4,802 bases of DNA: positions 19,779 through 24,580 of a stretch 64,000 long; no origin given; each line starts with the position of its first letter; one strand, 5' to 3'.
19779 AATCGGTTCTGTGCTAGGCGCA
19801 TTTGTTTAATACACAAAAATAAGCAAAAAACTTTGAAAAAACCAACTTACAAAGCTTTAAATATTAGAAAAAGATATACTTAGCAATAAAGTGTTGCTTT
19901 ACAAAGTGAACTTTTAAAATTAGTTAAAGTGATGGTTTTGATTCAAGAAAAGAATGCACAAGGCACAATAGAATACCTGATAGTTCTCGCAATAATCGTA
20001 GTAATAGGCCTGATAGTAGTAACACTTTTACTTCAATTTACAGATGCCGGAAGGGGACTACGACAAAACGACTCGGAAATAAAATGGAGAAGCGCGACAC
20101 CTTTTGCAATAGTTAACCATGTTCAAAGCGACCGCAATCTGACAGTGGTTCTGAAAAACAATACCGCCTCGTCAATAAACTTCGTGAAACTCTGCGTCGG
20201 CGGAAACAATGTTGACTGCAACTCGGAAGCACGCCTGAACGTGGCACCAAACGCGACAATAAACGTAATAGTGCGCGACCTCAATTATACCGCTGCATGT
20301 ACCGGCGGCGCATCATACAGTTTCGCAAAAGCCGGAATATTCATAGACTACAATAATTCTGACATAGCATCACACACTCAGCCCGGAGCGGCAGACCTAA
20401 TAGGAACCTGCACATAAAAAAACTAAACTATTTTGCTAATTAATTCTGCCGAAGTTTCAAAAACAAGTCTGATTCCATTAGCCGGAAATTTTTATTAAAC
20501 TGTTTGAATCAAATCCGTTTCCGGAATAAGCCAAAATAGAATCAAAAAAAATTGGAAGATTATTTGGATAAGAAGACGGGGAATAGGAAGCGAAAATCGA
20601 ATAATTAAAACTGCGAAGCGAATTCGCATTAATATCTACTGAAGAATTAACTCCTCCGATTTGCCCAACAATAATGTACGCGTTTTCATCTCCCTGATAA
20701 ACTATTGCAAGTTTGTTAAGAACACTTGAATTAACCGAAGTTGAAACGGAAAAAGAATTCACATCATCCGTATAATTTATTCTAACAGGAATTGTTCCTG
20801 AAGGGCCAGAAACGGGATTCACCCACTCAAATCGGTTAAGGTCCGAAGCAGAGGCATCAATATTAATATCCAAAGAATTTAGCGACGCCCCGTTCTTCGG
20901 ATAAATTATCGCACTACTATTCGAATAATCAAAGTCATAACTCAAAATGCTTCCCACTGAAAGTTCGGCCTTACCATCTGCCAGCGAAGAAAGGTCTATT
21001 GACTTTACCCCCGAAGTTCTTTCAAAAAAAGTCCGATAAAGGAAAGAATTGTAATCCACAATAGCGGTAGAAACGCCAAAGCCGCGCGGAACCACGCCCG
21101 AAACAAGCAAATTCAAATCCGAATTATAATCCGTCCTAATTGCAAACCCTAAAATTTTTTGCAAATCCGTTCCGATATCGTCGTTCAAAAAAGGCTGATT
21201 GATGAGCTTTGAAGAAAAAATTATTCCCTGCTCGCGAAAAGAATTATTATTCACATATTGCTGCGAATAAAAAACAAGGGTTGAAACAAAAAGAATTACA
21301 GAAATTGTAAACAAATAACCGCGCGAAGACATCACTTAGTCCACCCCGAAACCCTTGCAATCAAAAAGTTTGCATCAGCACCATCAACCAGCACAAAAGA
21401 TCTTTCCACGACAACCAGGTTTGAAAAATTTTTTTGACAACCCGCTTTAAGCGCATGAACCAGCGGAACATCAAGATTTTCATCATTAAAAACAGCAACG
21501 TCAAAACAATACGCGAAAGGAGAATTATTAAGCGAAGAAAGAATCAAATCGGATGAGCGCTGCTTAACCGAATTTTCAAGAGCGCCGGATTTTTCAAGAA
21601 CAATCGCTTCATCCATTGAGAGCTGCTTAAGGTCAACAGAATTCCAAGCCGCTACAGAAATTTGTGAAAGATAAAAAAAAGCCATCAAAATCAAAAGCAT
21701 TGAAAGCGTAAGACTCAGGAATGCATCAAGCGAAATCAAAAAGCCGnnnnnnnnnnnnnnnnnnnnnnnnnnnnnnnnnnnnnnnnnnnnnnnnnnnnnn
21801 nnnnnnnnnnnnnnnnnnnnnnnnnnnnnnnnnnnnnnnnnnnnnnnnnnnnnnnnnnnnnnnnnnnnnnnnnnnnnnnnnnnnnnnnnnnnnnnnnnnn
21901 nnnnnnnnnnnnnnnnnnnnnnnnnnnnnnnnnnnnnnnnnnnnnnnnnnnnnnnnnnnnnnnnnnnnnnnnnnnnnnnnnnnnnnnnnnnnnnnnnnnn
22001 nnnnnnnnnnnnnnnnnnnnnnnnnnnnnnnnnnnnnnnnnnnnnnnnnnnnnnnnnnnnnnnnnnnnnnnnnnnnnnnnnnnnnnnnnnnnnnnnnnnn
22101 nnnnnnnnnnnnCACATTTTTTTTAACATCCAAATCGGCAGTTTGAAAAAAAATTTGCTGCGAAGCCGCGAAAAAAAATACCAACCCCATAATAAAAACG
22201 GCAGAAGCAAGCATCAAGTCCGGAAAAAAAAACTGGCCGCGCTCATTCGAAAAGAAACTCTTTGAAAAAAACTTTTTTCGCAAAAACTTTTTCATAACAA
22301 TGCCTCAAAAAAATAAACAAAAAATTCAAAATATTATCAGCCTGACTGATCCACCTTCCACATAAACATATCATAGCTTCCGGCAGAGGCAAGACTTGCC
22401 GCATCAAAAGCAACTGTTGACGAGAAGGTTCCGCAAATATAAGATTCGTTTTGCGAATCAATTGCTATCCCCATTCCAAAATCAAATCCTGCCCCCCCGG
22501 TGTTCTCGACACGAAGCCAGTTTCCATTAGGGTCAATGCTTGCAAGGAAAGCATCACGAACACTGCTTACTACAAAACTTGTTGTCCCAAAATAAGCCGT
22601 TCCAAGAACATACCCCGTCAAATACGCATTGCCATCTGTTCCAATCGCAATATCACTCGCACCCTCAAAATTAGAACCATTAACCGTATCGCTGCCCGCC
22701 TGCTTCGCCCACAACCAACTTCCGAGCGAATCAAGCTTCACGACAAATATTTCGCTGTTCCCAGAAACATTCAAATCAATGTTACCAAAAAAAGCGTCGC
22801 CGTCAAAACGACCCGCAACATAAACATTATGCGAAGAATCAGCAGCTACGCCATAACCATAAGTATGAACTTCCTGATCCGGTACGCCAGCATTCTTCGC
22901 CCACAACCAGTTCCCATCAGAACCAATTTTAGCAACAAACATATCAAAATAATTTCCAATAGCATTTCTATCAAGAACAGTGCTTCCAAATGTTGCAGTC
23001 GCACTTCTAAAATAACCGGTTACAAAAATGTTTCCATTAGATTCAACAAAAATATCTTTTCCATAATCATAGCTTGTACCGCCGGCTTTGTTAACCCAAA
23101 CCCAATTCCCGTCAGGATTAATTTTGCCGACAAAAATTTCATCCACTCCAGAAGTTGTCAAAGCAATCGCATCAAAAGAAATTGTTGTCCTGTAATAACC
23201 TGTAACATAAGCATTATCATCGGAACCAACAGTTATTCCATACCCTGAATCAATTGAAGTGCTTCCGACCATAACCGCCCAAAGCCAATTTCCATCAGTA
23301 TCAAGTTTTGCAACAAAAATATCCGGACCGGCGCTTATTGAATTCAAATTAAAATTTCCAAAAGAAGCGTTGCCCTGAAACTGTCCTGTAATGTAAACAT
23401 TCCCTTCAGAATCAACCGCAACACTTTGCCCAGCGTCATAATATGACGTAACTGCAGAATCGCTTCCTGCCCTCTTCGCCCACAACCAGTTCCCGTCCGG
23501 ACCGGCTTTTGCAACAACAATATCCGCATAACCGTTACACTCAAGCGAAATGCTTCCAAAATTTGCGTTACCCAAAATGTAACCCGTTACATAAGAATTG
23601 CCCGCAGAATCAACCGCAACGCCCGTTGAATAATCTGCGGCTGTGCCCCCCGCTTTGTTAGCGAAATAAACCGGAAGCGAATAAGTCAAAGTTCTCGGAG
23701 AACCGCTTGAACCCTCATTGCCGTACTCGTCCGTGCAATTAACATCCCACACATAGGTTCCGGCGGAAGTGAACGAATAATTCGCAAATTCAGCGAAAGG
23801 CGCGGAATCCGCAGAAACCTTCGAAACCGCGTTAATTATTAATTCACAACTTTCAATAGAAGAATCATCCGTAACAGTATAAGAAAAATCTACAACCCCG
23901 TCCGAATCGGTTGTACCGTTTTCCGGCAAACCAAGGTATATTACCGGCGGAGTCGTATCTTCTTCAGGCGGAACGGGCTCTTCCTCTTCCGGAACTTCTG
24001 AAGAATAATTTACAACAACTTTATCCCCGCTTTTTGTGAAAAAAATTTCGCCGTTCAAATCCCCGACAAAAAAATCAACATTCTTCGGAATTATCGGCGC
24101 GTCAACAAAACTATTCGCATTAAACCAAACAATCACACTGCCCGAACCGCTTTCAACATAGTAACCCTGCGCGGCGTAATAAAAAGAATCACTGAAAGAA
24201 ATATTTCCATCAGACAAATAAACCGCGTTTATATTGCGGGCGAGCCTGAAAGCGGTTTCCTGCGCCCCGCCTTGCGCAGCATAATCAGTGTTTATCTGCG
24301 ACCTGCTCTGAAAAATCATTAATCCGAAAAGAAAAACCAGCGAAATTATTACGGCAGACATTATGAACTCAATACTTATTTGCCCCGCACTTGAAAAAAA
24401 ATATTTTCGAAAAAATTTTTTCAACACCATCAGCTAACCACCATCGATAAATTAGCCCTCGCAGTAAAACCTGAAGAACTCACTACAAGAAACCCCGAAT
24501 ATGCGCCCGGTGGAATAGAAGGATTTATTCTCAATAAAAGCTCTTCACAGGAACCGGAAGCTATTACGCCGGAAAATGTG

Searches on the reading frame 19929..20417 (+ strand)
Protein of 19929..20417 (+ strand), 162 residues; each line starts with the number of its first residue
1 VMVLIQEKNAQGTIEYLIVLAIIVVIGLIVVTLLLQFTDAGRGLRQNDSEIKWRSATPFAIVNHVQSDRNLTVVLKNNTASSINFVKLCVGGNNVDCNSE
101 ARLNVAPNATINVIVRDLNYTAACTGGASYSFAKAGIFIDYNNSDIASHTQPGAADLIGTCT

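Call 5: search_protein_families(library=pfam, proteins=[window:19929-20417:+], max_evalue=0.01)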
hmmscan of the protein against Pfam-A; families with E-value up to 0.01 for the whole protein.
window:19929-20417:+ (162 aa): 1 family
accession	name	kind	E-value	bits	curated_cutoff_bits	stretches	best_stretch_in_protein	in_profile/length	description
PF04021.17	Class_IIIsignal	-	0.0042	17.4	23.7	1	8-31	1-24/27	Class III signal peptide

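Call 64: search_protein_families(library=ncbifam, proteins=[window:19929-20417:+], max_evalue=0.01)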
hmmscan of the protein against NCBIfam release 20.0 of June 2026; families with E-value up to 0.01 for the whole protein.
window:19929-20417:+ (162 aa): 1 family
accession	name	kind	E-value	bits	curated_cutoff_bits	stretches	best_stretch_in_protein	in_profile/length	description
NF009107.0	PRK12452.1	equivalog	0.00039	19.3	787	1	1-118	46-159/509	cardiolipin synthase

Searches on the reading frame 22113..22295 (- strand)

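Call 63: search_protein_families(library=pfam, proteins=[window:22113-22295:-], max_evalue=10)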
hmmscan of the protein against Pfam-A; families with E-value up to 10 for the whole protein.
seq(61 aa): 1 family
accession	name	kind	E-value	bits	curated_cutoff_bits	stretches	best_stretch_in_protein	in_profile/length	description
PF20598.4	DUF6795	-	0.089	13.5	27.4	1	10-54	29-70/103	Domain of unknown function (DUF6795)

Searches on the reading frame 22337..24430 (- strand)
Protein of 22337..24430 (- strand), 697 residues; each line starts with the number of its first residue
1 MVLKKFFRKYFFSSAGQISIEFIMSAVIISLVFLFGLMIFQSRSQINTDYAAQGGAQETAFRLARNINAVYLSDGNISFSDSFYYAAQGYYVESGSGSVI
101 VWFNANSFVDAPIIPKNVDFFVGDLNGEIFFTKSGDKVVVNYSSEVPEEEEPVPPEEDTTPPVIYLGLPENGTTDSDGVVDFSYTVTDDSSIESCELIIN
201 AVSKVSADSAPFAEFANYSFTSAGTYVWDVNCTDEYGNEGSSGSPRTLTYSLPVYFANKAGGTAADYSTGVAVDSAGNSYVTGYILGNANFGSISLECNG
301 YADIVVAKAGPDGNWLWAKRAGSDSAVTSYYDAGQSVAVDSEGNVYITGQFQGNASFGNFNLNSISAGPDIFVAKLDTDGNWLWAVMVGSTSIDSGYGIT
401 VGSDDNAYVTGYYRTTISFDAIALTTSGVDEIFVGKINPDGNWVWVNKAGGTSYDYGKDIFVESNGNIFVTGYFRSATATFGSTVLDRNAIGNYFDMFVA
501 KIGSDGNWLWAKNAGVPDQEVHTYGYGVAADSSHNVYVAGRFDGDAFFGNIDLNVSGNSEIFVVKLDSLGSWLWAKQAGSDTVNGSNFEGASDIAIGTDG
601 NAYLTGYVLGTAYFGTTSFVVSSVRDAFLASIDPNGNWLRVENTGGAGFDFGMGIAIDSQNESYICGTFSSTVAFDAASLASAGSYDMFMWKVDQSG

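Call 5: search_protein_families(library=pfam, proteins=[window:22337-24430:-], max_evalue=0.01)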
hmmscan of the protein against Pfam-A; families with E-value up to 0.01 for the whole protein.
window:22337-24430:- (697 aa): 1 family
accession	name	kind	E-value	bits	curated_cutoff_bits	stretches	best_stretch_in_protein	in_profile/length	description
PF06739.17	SBBP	-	9.9e-23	80.3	20.5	4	261-287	7-34/38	Beta-propeller repeat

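Call 64: search_protein_families(library=ncbifam, proteins=[window:22337-24430:-], max_evalue=0.01)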
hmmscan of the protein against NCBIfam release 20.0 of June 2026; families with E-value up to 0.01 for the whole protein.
window:22337-24430:- (697 aa): 2 families
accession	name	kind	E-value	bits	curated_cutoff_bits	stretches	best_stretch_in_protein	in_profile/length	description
NF047494.1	Lepto_SBBP_lipo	equivalog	4.6e-45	154.1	400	3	269-387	132-237/466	SBBP repeat beta-propeller lipoprotein, LipL53 family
TIGR02608.1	delta_60_rpt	domain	0.00019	21.2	76.5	0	332-363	1-35/55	delta-60 repeat domain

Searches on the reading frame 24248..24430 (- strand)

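Call 63: search_protein_families(library=pfam, proteins=[window:24248-24430:-], max_evalue=10)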
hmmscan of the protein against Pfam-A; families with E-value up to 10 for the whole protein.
seq(61 aa): 1 family
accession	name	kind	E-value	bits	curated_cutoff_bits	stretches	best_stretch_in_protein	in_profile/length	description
PF11044.13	TMEMspv1-c74-12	-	0.022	15.4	25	1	23-47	8-33/49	Plectrovirus spv1-c74 ORF 12 transmembrane protein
